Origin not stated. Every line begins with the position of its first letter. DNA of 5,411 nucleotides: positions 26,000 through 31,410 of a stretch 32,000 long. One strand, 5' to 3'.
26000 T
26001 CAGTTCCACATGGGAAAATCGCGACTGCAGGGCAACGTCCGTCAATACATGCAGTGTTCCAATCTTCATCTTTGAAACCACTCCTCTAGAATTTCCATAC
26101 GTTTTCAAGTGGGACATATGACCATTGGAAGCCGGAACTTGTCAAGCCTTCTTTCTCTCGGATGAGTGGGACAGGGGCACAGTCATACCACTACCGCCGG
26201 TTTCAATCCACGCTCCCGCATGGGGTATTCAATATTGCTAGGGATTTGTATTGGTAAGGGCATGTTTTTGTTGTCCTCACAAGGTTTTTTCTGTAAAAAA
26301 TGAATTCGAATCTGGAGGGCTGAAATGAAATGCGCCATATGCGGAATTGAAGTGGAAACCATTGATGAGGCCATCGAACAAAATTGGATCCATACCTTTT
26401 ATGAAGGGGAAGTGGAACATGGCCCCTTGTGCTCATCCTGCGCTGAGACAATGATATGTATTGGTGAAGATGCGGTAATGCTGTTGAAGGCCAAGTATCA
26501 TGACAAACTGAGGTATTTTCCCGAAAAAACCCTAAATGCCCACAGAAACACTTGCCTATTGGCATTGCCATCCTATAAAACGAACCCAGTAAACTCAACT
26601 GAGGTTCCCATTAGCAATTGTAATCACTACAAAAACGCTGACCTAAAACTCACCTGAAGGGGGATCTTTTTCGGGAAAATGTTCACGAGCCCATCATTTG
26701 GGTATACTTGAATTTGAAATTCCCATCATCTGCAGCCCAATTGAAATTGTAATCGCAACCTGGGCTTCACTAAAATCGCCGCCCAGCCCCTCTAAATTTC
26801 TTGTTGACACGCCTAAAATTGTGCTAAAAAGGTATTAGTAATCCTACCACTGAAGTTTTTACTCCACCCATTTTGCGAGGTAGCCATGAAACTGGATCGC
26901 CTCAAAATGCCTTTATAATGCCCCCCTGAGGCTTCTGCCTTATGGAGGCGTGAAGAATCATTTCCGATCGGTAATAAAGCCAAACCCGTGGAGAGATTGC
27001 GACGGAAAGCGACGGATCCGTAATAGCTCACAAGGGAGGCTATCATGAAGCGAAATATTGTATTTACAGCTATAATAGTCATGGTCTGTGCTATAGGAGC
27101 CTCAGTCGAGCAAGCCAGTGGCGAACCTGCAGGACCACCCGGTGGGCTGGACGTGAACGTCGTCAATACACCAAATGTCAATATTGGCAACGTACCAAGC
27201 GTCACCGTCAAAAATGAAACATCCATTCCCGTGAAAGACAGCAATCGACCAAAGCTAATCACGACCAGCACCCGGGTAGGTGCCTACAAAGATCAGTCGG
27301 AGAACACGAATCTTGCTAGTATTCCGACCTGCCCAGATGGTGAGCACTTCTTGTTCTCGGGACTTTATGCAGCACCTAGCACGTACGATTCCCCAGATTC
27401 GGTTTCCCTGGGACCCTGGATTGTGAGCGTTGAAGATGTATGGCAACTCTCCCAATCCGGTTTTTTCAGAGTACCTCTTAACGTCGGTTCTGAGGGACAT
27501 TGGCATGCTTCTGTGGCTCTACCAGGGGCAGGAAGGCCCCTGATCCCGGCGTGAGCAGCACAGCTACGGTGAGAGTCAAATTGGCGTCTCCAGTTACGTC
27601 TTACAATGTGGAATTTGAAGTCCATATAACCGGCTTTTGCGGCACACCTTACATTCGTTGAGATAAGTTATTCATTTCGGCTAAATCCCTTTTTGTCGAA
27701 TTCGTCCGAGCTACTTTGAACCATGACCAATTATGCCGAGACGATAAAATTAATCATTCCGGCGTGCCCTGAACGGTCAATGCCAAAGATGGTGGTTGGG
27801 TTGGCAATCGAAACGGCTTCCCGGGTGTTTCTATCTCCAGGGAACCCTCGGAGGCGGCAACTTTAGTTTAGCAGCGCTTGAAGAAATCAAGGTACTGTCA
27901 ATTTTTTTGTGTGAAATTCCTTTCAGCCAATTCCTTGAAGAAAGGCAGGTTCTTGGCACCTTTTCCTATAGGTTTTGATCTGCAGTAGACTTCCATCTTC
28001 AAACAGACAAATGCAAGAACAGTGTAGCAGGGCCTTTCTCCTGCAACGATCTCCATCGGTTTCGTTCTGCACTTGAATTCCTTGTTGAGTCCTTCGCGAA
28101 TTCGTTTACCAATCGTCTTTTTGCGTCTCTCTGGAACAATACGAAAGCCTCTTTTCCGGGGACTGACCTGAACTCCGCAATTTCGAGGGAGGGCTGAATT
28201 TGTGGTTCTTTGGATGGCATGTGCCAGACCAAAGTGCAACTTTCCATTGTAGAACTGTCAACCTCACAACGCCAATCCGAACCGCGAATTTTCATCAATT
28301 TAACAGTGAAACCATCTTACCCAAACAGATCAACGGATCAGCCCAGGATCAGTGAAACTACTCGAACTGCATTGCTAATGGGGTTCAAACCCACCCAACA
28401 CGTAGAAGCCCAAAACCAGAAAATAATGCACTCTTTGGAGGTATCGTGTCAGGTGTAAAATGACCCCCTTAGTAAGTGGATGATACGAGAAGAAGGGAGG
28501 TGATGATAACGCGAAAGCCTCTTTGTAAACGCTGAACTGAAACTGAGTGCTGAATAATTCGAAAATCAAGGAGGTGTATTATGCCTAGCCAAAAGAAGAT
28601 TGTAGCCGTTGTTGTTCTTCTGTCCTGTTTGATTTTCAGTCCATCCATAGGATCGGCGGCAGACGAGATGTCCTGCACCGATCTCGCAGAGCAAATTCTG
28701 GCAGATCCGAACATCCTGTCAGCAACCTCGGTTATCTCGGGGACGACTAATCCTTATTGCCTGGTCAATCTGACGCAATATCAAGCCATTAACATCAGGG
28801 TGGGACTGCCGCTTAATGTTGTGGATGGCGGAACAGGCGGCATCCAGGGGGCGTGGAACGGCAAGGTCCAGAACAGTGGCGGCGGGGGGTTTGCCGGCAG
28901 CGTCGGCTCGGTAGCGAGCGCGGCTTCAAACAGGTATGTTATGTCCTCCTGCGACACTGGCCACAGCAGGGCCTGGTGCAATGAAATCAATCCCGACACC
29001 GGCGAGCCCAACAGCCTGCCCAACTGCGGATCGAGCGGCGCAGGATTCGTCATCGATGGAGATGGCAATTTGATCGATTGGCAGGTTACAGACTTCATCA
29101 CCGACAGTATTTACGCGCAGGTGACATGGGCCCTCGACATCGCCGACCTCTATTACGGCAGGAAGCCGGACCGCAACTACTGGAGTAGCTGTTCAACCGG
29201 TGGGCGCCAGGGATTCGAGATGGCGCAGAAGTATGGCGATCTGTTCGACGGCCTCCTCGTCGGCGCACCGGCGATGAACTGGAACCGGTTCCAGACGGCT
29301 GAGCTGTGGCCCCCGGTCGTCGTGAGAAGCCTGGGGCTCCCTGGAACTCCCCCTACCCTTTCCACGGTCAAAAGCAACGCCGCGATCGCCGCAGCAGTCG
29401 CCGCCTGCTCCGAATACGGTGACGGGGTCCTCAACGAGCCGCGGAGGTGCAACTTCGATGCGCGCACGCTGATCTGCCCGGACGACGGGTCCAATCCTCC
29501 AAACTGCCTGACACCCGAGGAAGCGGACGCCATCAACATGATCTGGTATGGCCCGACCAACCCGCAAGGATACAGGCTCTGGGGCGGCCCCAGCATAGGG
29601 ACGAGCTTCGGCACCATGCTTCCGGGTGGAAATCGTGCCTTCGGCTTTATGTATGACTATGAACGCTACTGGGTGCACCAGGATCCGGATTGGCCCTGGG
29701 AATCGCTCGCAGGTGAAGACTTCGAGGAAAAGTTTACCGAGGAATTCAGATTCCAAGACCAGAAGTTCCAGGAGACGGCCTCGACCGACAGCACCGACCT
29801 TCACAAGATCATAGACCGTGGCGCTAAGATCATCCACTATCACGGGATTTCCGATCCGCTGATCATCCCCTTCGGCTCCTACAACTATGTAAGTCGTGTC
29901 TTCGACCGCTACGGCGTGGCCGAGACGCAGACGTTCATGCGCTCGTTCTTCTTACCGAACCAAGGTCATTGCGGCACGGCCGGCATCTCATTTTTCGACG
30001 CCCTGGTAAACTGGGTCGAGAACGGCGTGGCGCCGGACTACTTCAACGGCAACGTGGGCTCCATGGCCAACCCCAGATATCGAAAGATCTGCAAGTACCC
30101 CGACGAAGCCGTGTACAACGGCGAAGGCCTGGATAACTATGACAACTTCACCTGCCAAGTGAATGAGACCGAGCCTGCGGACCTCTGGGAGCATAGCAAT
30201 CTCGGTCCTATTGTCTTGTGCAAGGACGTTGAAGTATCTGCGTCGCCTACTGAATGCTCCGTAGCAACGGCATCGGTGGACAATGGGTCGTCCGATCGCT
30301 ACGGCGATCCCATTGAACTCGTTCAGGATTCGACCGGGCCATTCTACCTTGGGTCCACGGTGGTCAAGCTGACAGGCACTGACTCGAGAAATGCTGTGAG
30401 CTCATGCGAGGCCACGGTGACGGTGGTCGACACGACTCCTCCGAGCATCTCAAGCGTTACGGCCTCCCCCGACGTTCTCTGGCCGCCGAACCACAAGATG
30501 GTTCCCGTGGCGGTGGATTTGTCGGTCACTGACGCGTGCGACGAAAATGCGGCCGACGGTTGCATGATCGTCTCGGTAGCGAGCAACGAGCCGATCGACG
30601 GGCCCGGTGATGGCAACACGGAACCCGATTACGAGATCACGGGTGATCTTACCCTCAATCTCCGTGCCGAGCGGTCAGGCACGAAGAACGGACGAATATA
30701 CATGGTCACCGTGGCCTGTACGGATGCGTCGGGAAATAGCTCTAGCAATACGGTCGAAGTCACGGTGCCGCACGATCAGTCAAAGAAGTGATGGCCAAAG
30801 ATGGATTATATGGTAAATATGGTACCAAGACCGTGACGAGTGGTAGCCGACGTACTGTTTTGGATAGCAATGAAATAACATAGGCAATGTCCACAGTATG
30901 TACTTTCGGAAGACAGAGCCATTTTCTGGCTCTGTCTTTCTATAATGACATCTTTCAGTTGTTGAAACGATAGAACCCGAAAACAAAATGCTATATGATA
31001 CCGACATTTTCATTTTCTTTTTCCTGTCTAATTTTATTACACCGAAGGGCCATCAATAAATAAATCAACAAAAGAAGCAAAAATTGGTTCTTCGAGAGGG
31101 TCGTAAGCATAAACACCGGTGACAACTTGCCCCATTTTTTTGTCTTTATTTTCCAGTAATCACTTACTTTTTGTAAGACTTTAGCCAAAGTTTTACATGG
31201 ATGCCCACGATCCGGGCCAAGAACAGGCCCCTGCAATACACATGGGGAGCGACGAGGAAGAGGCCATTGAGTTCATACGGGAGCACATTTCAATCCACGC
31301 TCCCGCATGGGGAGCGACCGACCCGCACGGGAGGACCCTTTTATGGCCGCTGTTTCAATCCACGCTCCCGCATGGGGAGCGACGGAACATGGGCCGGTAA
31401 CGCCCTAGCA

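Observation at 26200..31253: A CRISPR repeat split into complementary halves (nt 1-26 and nt 20-32, 7-nt overlap CATGGGG) by a 5.0-kb insertion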

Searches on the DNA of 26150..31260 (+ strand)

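Call 33: search_dna_similar(query=window:26150-31260:+, collection=plasmids, mode=distant, max_rows=10)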
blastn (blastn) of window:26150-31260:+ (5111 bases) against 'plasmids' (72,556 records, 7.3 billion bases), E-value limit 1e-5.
No match.

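Call 34: search_dna_similar(query=window:26150-31260:+, collection=phages, mode=distant, max_rows=10)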
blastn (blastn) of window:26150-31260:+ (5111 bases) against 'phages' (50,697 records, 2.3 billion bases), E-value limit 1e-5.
No match.

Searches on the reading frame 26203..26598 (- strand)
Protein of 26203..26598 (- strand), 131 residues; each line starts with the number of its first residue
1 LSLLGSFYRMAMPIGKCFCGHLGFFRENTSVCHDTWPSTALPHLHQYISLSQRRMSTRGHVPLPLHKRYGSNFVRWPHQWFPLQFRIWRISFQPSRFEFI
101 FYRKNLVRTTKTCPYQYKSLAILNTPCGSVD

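Call 5: search_protein_families(library=pfam, proteins=[window:26203-26598:-], max_evalue=0.01)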
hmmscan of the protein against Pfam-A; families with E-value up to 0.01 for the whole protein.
window:26203-26598:- (131 aa): 0 families

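Call 81: search_protein_families(library=phrogs, proteins=[window:26203-26598:-], max_evalue=0.01)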
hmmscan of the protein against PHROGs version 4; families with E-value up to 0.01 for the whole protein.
window:26203-26598:- (131 aa): 0 families

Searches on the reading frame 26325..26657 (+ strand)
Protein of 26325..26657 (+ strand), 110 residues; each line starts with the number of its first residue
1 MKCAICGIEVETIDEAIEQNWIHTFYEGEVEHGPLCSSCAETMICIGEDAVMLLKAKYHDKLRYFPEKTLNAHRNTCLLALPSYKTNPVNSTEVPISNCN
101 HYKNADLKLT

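Call 5: search_protein_families(library=pfam, proteins=[window:26325-26657:+], max_evalue=0.01)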
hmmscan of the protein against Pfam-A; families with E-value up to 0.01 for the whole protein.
window:26325-26657:+ (110 aa): 0 families

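Call 29: find_homologous_proteins(query=window:26325-26657:+, max_evalue=0.001)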
Query window:26325-26657:+ (110 aa): 28 proteins with E <= 0.001 among 28 candidates.
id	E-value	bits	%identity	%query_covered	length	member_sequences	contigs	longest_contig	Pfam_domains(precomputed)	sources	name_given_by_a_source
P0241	8.3e-71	253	100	100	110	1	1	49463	-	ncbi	ncbi:MAG: hypothetical protein ACOWYE_15105 [Desulfatiglandales bacterium]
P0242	9.5e-28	114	77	59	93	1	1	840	-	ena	-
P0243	7.4e-27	111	68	67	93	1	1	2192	-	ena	-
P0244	2.5e-26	110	72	59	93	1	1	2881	-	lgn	-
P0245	8.8e-26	108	75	59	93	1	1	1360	-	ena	-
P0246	4.3e-25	106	72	59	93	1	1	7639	-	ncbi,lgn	-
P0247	5.3e-25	105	57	74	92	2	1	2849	-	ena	-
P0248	1.5e-24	104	75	58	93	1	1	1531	-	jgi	jgi:ribosomal protein L34E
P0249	4.8e-24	102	74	59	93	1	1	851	-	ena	-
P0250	5.1e-24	102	72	59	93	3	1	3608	-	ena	-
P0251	9.1e-24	101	71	59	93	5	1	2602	-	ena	-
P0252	9.7e-24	101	69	59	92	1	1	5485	-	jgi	jgi:hypothetical protein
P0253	1.1e-23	101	71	59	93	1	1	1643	-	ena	-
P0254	1.1e-23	101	74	59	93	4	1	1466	-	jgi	-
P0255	1.4e-23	101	71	59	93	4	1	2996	-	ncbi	-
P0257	3.9e-23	99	73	58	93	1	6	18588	-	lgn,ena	-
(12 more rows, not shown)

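Call 30: find_encoding_contigs(protein=P0257, flank=6000, max_places=4)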
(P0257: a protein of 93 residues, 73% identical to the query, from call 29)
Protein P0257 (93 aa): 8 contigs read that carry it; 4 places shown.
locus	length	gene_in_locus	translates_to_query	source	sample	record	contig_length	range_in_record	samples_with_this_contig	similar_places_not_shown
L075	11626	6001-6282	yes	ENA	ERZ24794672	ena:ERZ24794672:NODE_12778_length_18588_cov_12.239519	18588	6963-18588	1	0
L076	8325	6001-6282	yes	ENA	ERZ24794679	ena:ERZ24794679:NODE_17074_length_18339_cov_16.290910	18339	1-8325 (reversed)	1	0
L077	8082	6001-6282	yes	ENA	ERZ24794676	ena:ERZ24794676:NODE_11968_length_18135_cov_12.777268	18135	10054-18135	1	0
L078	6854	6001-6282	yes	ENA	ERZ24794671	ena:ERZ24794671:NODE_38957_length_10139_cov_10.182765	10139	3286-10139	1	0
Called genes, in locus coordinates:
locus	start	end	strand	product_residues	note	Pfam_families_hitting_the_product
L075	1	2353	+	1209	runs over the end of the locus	PF00580:UvrD-helicase, PF13245:AAA_19 (weak), PF13361:UvrD_C, PF13538:UvrD_C_2 (faint)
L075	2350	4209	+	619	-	PF21185:RecD_N, PF00580:UvrD-helicase, PF13086:AAA_11 (weak), PF13245:AAA_19, PF13604:AAA_30, PF05127:NAT10_TcmA_helicase, PF18335:SH3_13, PF13538:UvrD_C_2, +3 more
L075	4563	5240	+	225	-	PF13635:DUF4143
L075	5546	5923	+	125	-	PF00239:Resolvase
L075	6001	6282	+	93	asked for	-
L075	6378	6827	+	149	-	-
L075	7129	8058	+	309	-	PF01699:Na_Ca_ex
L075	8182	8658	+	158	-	PF01988:VIT1 (faint)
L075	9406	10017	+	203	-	PF09626:DHC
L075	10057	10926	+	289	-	-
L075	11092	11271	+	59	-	-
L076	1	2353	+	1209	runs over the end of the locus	PF00580:UvrD-helicase, PF13245:AAA_19 (weak), PF13361:UvrD_C, PF13538:UvrD_C_2 (faint)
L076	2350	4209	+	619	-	PF21185:RecD_N, PF00580:UvrD-helicase, PF13086:AAA_11 (weak), PF13245:AAA_19, PF13604:AAA_30, PF05127:NAT10_TcmA_helicase, PF18335:SH3_13, PF13538:UvrD_C_2, +3 more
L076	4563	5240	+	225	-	PF13635:DUF4143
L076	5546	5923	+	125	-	PF00239:Resolvase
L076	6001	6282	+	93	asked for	-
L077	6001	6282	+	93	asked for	-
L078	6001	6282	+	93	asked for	-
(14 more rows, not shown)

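Call 31: find_encoding_contigs(protein=P0246, flank=6000, max_places=3)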
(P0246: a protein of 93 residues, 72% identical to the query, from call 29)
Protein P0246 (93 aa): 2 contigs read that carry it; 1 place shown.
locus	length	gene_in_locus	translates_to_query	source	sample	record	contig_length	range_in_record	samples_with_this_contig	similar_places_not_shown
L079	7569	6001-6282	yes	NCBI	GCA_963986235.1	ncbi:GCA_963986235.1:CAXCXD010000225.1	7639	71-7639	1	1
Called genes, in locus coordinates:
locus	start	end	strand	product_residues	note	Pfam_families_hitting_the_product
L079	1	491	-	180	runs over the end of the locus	-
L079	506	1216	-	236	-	-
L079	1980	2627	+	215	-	PF04098:Rad52_Rad22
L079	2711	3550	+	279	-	PF12705:PDDEXK_1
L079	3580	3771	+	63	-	-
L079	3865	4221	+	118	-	-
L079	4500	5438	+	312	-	PF06067:DUF932 (weak)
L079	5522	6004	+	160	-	-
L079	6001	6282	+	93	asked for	-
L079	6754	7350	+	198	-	-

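Call 47: search_protein_families(library=ncbifam, proteins=[window:26325-26657:+], max_evalue=5)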
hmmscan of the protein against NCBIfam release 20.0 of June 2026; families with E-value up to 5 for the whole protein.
window:26325-26657:+ (110 aa): 1 family
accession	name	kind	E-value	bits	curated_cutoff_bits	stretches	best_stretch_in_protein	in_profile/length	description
NF047834.1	TyrosinaseMelC2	equivalog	0.091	12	450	1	27-96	112-177/272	tyrosinase MelC2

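Call 81: search_protein_families(library=phrogs, proteins=[window:26325-26657:+], max_evalue=0.01)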
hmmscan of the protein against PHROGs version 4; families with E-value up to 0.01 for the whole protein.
window:26325-26657:+ (110 aa): 0 families

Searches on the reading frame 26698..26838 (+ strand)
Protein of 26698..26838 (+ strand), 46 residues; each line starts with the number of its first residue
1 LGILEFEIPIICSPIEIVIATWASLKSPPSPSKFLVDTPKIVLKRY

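Call 44: search_protein_families(library=pfam, proteins=[window:26698-26838:+], max_evalue=5)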
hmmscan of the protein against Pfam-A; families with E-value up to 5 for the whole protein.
window:26698-26838:+ (46 aa): 0 families
